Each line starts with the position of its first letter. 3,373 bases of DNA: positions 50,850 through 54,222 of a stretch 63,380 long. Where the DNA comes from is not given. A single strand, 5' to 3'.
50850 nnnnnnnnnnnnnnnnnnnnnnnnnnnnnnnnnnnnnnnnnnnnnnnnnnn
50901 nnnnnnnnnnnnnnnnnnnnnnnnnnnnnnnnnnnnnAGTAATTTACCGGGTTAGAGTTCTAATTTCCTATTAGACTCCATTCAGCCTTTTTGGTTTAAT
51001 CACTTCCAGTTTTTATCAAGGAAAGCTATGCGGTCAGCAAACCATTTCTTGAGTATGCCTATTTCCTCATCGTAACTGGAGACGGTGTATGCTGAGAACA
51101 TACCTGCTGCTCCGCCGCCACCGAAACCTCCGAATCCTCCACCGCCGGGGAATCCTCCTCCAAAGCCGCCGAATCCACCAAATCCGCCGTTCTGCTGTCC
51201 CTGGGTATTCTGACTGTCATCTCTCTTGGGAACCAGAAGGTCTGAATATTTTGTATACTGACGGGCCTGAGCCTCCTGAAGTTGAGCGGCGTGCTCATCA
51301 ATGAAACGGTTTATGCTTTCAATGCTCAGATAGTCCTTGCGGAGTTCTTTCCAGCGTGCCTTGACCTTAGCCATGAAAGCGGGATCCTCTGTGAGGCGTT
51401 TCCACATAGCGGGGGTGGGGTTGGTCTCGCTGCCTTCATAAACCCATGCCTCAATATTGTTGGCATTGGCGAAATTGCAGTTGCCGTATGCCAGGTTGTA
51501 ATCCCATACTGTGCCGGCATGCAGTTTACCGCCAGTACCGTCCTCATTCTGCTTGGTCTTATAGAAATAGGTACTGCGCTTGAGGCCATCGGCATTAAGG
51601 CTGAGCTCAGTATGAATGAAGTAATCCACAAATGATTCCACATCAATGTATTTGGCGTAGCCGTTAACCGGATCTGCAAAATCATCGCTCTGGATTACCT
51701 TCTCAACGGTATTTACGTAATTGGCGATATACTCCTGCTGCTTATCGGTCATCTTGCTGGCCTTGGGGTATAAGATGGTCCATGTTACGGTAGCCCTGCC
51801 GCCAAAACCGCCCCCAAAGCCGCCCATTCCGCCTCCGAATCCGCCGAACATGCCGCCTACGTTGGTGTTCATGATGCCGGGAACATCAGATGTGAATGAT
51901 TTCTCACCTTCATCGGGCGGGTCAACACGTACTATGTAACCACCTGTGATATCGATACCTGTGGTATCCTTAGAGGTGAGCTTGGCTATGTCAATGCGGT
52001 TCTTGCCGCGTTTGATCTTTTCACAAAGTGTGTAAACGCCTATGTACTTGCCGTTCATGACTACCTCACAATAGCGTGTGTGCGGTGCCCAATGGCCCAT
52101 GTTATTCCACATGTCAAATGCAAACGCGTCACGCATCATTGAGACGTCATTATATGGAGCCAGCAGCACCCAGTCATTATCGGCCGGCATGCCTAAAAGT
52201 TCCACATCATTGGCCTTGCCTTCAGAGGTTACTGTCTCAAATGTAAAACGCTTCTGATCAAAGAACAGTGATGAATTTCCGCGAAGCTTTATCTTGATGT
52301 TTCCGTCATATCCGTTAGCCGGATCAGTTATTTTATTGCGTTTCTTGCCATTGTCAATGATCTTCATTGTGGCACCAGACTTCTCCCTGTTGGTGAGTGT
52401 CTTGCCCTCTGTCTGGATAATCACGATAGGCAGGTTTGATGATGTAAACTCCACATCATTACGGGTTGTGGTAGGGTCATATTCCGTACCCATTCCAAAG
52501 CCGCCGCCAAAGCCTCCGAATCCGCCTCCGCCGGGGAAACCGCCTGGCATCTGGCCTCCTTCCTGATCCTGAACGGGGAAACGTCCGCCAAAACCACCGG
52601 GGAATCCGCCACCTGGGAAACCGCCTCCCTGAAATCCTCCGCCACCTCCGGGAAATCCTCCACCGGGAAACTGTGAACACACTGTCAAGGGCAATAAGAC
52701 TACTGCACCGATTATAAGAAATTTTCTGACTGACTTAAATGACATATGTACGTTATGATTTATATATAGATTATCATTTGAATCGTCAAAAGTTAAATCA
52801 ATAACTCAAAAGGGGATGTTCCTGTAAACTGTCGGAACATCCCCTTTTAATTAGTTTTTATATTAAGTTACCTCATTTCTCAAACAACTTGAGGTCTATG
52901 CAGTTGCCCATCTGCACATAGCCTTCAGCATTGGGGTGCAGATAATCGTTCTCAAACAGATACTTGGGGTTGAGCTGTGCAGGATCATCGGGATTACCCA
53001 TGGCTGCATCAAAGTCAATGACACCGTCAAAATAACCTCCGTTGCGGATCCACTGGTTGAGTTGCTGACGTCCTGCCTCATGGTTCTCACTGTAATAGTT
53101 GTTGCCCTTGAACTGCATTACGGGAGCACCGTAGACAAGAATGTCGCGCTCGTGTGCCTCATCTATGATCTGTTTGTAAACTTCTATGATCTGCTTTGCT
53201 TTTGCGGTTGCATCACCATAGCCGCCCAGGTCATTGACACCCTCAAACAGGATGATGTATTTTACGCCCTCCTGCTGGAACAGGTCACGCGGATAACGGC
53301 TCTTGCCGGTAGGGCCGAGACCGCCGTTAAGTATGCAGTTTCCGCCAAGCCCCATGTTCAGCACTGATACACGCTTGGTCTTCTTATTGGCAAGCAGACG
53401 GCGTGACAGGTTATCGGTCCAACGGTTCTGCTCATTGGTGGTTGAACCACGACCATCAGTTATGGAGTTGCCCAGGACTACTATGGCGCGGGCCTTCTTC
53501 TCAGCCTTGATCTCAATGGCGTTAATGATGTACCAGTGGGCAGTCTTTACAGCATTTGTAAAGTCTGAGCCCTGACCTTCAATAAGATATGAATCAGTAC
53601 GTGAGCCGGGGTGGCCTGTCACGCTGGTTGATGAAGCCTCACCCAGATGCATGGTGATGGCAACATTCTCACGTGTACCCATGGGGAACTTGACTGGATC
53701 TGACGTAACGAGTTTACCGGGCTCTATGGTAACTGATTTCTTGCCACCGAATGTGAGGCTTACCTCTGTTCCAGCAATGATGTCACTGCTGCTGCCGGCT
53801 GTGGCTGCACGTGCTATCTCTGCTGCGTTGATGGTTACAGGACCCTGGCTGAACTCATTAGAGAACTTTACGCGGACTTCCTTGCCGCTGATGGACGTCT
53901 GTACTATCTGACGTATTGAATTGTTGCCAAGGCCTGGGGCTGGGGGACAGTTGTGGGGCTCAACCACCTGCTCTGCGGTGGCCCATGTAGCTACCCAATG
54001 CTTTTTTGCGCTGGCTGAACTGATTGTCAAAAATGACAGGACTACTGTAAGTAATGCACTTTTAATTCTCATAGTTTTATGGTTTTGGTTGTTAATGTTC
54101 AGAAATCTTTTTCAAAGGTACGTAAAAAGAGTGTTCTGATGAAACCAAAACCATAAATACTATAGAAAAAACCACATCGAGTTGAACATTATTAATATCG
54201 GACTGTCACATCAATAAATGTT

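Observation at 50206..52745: CotH-family kinase carrying three GGF modules, next to a Gly-rich membrane protein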

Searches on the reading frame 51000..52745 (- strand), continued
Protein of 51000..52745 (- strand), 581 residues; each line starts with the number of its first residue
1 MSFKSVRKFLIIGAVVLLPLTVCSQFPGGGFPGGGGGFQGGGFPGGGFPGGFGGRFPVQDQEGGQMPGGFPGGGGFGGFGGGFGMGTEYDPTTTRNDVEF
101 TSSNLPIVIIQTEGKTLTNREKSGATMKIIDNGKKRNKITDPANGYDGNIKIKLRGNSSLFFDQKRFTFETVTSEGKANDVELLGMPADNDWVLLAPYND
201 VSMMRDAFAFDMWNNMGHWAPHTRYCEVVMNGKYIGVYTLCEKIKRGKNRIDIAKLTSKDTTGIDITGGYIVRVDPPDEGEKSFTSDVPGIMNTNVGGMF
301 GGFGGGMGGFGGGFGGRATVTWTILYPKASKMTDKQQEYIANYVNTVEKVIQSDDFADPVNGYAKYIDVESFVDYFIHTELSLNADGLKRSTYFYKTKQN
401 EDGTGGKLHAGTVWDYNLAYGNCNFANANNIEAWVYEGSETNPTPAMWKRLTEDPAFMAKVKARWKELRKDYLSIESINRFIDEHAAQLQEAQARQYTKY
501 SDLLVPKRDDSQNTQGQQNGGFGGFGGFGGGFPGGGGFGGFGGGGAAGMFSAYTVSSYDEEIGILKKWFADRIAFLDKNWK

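Call 59: search_protein_families(library=pfam, alignment_id=A4, max_evalue=0.00001)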
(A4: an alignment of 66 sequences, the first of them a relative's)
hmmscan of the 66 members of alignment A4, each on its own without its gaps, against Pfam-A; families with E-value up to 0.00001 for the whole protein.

A. member 1, L036:7980-8846:+ (289 aa): 0 families

B. families by the number of members that match (of 66 scanned): 64 families (the first 25 are shown)
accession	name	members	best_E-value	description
PF09924.15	LPG_synthase_C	5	4.4e-60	Phosphatidylglycerol lysyltransferase, C-terminal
PF03706.18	LPG_synthase_TM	5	4.4e-23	Lysylphosphatidylglycerol synthase TM region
PF13715.12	CarbopepD_reg_2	5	1.8e-17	CarboxypepD_reg-like domain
PF13620.12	CarboxypepD_reg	5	3e-12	Carboxypeptidase regulatory-like domain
PF00254.34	FKBP_C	4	2.9e-30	FKBP-type peptidyl-prolyl cis-trans isomerase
PF14054.11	DUF4249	4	5e-29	Domain of unknown function (DUF4249)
PF01346.23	FKBP_N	4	6.5e-23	Domain amino terminal to FKBP-type peptidyl-prolyl isomerase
PF07715.20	Plug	4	7.1e-10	TonB-dependent Receptor Plug Domain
PF00152.25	tRNA-synt_2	3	7.2e-92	tRNA synthetases class II (D, K and N)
PF07479.19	NAD_Gly3P_dh_C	3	4.5e-47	NAD-dependent glycerol-3-phosphate dehydrogenase C-terminus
PF01210.29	NAD_Gly3P_dh_N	3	3.7e-34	NAD-dependent glycerol-3-phosphate dehydrogenase N-terminus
PF20618.3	GPD_NAD_C_bact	3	5.6e-20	Bacterial GPD, NAD-dependent C-terminal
PF00593.30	TonB_dep_Rec_b-barrel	3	2.3e-19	TonB dependent receptor-like, beta-barrel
PF18962.6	Por_Secre_tail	3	4e-16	Secretion system C-terminal sorting domain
PF01336.31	tRNA_anti-codon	3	7e-16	OB-fold nucleic acid binding domain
PF08757.17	CotH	2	7e-46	CotH kinase protein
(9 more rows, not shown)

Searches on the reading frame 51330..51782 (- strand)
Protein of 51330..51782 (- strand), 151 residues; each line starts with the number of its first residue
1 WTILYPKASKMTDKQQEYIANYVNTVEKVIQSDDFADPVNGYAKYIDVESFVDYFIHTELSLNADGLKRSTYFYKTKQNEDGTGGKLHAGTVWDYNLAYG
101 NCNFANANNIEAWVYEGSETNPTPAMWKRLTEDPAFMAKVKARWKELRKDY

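Call 66: search_solved_structures(query=A5, max_evalue=1, show_alignments=1)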
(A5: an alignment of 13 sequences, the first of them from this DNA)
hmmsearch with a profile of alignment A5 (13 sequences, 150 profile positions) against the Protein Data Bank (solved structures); distinct sequences matched with E-value up to 1: 1.
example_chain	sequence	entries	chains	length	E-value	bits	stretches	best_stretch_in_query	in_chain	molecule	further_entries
8rd8_To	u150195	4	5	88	0.2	14.8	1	8-48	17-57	Small ribosomal subunit protein bS20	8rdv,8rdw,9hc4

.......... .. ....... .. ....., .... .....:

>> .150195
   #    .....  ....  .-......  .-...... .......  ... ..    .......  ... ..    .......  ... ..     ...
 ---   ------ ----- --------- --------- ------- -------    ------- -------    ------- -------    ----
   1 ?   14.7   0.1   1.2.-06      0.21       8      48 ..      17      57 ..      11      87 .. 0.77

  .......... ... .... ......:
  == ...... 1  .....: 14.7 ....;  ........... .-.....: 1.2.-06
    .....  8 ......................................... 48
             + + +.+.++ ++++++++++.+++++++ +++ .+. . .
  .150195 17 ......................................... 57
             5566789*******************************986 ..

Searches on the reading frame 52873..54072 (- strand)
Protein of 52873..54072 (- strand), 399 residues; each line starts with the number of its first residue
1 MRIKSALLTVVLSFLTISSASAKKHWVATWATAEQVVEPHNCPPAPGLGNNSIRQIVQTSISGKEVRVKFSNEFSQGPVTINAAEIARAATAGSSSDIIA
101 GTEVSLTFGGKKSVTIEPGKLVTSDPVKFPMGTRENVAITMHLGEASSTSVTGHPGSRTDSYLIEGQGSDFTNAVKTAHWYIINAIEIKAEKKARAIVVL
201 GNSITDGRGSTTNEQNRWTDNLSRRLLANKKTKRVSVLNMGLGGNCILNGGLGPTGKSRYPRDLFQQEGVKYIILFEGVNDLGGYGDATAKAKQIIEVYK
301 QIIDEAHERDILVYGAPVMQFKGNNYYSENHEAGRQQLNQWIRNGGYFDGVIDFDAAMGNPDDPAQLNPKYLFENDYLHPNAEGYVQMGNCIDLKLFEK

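Call 3: search_protein_families(library=pfam, proteins=[window:52873-54072:-], max_evalue=0.01)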
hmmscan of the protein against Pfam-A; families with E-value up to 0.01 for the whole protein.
window:52873-54072:- (399 aa): 2 families
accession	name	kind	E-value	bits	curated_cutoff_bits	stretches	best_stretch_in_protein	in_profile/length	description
PF13472.12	Lipase_GDSL_2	-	2.7e-25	90.3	32.9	1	199-385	1-176/178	GDSL-like Lipase/Acylhydrolase family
PF00657.28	Lipase_GDSL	-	2.3e-19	70.8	23.6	1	197-392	1-208/208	GDSL-like Lipase/Acylhydrolase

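Call 4: search_protein_families(library=ncbifam, proteins=[window:52873-54072:-], max_evalue=0.01)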
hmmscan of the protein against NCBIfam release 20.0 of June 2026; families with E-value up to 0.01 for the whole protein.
window:52873-54072:- (399 aa): 1 family
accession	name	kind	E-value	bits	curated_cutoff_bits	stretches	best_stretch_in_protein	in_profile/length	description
NF042968.1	AcxylEst_AxeA1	equivalog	7.7e-05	21.2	700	1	190-324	270-399/459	acetylxylan esterase AxeA1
